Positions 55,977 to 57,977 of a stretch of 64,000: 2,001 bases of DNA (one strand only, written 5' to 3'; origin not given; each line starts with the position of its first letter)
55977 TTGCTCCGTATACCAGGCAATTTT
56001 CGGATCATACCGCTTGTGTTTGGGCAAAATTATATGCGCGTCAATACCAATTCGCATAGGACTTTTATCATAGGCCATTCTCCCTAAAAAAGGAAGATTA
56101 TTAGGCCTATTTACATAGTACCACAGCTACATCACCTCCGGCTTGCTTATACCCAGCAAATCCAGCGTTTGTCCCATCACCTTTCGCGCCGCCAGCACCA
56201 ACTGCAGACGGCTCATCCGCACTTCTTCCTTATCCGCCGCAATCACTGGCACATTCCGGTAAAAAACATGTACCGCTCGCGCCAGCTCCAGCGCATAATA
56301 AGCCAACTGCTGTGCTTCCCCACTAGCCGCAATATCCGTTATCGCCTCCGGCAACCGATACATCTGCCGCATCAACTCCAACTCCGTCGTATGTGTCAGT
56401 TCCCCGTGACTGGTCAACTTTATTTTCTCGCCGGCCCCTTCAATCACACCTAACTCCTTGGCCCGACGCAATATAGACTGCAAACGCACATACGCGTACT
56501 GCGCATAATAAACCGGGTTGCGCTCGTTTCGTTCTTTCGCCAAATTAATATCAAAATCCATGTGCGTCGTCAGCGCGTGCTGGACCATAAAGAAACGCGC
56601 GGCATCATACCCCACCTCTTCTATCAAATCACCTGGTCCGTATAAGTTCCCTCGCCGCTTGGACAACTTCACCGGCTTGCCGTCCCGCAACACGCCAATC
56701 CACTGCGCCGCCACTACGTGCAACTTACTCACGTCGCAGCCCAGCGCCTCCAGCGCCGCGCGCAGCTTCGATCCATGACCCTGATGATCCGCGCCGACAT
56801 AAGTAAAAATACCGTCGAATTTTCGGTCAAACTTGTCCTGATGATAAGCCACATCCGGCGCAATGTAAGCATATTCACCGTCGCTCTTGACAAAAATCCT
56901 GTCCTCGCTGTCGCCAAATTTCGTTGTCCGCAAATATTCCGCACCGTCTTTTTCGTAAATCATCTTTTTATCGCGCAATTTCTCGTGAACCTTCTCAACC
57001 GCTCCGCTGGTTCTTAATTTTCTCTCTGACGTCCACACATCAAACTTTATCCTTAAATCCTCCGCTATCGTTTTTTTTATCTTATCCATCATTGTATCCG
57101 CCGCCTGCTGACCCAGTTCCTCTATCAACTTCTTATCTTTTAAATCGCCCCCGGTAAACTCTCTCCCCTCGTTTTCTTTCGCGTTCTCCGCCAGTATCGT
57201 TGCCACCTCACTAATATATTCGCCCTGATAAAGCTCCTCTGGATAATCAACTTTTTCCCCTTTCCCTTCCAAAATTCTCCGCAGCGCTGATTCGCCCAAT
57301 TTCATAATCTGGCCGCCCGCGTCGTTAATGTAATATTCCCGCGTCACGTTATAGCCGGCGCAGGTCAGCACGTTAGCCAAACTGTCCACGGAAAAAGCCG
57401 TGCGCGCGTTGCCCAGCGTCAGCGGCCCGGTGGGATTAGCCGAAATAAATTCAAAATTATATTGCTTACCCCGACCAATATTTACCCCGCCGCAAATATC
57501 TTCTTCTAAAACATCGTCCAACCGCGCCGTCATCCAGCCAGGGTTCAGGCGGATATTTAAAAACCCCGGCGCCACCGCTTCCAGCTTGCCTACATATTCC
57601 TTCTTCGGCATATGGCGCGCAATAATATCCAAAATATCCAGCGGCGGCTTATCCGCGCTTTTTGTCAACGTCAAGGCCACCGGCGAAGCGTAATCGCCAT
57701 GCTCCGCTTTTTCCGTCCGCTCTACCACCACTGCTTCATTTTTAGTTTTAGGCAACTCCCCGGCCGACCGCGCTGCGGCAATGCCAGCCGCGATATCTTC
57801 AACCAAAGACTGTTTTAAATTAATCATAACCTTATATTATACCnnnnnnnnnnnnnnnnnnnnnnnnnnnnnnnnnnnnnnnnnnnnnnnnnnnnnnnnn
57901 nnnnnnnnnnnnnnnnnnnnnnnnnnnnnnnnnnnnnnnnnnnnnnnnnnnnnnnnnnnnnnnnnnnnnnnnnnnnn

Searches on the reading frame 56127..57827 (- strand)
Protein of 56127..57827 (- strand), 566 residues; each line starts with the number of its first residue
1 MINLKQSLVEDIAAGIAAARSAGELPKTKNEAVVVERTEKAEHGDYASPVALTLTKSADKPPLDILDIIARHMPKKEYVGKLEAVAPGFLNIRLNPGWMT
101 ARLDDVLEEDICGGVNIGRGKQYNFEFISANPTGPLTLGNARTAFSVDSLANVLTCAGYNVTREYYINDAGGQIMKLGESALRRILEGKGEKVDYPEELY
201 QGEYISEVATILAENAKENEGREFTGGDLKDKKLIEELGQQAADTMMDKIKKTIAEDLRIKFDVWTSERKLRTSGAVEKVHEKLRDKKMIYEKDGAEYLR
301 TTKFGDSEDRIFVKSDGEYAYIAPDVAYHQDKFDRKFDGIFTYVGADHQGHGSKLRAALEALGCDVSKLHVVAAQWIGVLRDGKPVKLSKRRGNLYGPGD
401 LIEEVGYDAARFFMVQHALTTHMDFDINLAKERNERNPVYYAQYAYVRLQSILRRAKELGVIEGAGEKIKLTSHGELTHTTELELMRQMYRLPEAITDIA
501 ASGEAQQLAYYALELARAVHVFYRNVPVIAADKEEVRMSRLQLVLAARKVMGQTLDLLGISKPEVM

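Call 39: search_protein_families(library=pfam, proteins=[window:56127-57827:-], max_evalue=0.001)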
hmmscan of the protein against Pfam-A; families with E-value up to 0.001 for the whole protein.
window:56127-57827:- (566 aa): 5 families
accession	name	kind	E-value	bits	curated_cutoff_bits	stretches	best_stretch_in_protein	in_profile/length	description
PF05746.21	DALR_1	-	9.9e-29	100.2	22.3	1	443-566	2-117/117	DALR anticodon binding domain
PF03485.21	Arg_tRNA_synt_N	-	8.5e-18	65.2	21.5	1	14-94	9-85/85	Arginyl tRNA synthetase N terminal domain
PF00750.26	tRNA-synt_1d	-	8.7e-16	58.2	23.3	1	106-405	5-298/349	tRNA synthetases class I (R), catalytic domain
PF00133.28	tRNA-synt_1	-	0.00015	21.1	22.7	1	378-424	366-412/414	tRNA synthetases class I (I, L, M and V)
PF09334.17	tRNA-synt_1g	-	0.00024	20.4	20.1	0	247-298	70-121/391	tRNA synthetases class I (M)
